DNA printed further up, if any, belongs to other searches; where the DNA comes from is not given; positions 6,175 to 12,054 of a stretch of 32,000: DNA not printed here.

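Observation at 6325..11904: Covalent UvrA heterodimer with complementary domain erosion in the two halves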

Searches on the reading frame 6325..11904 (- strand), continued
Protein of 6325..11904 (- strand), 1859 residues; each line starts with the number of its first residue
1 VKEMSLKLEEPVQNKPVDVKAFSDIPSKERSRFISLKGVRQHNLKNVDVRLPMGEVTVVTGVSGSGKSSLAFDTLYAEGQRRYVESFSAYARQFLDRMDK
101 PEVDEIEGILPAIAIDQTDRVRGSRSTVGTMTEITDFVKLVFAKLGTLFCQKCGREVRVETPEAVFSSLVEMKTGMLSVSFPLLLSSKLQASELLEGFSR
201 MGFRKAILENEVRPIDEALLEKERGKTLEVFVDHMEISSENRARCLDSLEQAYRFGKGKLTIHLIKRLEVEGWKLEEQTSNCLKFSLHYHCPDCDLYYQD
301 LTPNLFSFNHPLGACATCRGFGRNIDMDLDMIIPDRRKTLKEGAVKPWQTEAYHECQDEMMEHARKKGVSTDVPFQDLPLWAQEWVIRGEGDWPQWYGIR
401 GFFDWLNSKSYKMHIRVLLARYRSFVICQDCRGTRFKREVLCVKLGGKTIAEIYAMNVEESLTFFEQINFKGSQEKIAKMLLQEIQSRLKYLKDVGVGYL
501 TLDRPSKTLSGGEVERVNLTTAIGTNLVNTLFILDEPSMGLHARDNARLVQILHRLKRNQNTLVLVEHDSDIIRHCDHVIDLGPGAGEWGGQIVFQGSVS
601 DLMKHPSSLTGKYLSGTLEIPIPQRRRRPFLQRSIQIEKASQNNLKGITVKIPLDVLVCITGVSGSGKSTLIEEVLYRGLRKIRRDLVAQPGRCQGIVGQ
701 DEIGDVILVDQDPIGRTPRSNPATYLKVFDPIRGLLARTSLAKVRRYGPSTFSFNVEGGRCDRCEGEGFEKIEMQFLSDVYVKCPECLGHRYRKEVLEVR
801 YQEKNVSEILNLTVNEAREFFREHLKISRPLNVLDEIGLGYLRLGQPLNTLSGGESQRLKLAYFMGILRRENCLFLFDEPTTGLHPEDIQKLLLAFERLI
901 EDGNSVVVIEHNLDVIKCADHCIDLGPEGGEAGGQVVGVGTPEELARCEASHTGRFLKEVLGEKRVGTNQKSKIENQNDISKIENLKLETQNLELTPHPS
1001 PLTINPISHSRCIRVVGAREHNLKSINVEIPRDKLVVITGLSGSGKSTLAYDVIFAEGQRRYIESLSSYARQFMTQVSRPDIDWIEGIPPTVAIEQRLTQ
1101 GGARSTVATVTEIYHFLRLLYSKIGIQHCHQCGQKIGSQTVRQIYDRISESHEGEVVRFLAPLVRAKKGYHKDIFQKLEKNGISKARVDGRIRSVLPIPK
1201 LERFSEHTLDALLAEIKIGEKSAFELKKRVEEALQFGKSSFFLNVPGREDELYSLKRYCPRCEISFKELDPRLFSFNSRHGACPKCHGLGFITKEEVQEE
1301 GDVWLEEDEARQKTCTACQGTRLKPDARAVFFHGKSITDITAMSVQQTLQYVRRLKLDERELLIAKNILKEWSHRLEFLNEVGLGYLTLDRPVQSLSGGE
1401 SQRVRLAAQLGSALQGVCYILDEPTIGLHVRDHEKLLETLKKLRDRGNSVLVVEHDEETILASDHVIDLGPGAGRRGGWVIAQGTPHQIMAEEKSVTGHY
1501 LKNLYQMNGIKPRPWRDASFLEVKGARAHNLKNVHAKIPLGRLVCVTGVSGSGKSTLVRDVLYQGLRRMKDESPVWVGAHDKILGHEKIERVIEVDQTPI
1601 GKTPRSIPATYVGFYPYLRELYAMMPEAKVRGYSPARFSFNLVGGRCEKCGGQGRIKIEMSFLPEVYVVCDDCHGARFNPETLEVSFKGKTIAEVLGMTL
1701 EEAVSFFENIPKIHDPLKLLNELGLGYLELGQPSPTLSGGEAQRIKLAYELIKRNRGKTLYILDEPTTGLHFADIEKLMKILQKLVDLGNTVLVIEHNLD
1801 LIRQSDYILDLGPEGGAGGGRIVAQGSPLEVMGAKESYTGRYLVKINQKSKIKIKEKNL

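Call 5: search_solved_structures(query=window:6325-11904:-, max_evalue=1e-20, show_alignments=1)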
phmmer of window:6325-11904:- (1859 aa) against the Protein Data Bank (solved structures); distinct sequences matched with E-value up to 1e-20: 11.
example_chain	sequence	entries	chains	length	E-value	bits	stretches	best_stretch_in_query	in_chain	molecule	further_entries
9ga5_A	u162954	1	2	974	0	1225.1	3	1290-1846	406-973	UvrABC system protein A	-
3zqj_A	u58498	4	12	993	0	1220.8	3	1289-1846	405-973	UVRABC SYSTEM PROTEIN A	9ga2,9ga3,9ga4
2r6f_A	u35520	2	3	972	1.4e-288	964.2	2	1311-1854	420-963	Excinuclease ABC subunit A | Excinuclease ABC, A subunit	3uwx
9gxk_A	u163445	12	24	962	1.1e-284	951.3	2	1313-1846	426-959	UvrABC system protein A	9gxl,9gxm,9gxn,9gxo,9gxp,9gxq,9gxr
9gxw_A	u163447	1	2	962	6.3e-284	948.8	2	1313-1846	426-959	UvrABC system protein A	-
9gxu_A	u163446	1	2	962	6.6e-284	948.7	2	1313-1846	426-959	UvrABC system protein A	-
3pih_A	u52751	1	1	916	5.4e-276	922.4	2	1298-1845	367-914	UvrABC system protein A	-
3ux8_A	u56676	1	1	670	3.5e-239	800.4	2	1333-1854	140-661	Excinuclease ABC, A subunit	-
6n9l_A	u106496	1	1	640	2e-231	774.7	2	1333-1845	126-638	UvrABC system protein A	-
2vf7_A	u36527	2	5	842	1e-183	616.5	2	1313-1843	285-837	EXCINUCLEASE ABC, SUBUNIT A. | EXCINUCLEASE ABC SUBUNIT A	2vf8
7sh1_A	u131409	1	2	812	2.5e-143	482.6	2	1313-1844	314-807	Excinuclease ABC subunit UvrA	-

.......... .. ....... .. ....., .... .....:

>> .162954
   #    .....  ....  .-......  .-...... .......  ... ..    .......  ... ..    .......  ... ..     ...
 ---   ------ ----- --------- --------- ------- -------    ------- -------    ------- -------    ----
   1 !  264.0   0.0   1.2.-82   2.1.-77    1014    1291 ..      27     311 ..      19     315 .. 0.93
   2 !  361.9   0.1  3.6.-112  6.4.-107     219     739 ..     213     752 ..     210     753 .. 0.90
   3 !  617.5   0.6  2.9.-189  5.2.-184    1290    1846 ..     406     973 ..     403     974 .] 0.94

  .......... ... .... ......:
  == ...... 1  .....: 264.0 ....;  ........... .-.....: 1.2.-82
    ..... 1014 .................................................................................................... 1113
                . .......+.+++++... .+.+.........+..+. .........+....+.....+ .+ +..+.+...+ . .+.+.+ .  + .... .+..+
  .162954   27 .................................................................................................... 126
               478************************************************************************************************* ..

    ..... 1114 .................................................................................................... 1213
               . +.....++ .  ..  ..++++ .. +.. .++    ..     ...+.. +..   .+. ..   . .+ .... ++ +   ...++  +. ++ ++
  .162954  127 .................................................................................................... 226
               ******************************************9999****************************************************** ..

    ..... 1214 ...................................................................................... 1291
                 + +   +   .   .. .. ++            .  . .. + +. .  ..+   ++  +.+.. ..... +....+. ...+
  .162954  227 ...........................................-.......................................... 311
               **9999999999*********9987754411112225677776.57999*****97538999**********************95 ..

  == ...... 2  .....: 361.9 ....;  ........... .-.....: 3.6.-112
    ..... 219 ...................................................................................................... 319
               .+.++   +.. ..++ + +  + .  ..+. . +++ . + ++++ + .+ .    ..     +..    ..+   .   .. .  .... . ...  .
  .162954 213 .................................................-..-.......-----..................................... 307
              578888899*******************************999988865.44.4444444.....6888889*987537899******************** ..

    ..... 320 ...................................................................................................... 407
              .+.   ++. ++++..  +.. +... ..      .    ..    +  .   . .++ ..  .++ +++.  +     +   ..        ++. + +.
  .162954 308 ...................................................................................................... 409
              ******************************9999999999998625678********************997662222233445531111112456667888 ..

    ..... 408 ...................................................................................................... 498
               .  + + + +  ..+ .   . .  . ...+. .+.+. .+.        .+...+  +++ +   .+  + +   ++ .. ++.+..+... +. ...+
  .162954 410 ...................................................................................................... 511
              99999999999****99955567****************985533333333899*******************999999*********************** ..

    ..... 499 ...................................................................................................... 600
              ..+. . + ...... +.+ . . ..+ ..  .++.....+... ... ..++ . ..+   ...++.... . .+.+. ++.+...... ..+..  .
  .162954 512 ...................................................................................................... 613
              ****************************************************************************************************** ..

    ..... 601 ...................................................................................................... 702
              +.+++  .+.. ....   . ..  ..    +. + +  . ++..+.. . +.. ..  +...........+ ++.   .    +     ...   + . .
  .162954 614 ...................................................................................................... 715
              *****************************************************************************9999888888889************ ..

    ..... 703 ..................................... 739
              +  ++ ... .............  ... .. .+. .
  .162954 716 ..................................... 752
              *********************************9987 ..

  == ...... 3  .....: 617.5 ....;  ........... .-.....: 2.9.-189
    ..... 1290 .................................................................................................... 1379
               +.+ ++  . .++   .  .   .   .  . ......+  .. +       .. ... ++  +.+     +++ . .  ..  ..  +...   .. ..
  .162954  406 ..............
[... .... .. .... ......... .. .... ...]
